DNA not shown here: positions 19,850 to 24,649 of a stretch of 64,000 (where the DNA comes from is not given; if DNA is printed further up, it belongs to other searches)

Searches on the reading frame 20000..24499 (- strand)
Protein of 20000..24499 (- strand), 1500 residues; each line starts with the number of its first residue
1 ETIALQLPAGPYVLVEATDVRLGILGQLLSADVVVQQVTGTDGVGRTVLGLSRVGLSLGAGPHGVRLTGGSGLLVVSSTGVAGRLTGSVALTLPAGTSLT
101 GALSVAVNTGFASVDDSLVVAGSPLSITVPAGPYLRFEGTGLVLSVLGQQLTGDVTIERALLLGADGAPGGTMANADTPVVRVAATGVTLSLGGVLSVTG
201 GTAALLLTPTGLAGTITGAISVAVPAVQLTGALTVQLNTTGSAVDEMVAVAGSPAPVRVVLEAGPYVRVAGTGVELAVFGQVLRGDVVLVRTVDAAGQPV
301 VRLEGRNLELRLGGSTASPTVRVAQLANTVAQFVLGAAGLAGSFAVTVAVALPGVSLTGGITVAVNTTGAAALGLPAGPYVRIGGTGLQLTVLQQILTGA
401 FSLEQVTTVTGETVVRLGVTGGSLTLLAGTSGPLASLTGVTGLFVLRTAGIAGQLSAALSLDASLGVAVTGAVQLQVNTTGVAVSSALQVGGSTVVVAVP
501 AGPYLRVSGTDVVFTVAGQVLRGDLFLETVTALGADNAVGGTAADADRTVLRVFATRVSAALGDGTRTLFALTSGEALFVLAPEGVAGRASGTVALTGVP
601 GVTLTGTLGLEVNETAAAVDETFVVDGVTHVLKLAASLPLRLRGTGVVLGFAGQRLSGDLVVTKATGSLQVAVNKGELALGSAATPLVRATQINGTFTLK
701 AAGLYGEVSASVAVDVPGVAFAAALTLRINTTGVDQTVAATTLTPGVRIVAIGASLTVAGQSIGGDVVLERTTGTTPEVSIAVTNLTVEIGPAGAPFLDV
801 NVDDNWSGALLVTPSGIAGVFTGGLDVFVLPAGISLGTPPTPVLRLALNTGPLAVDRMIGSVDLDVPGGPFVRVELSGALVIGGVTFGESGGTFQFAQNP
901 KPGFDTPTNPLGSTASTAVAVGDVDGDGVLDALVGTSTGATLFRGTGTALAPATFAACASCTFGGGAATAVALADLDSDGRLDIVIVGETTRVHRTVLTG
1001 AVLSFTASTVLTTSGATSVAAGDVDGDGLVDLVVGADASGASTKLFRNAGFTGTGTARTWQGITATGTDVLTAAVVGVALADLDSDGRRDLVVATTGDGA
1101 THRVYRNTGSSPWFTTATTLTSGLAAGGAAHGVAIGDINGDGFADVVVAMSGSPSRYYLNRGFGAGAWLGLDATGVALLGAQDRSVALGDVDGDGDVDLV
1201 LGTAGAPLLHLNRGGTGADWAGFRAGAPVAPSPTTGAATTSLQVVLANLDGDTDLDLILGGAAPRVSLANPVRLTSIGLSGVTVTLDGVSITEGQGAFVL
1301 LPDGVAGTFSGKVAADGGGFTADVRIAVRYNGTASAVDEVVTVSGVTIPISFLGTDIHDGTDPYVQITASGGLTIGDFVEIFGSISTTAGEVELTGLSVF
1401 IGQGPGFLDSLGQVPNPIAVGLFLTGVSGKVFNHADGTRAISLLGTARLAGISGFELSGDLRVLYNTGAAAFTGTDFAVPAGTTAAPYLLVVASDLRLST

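Call 79: search_protein_families(library=pfam, proteins=[window:20000-24499:-], max_evalue=0.001)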
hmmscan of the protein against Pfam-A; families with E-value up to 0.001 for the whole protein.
window:20000-24499:- (1500 aa): 2 families
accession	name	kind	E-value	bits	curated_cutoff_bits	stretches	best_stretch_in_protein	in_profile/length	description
PF13517.12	FG-GAP_3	-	3.6e-41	140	26.9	7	1082-1148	1-61/61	FG-GAP-like repeat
PF01839.29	FG-GAP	-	4.7e-27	93.8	22.1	3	1017-1048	3-27/37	FG-GAP repeat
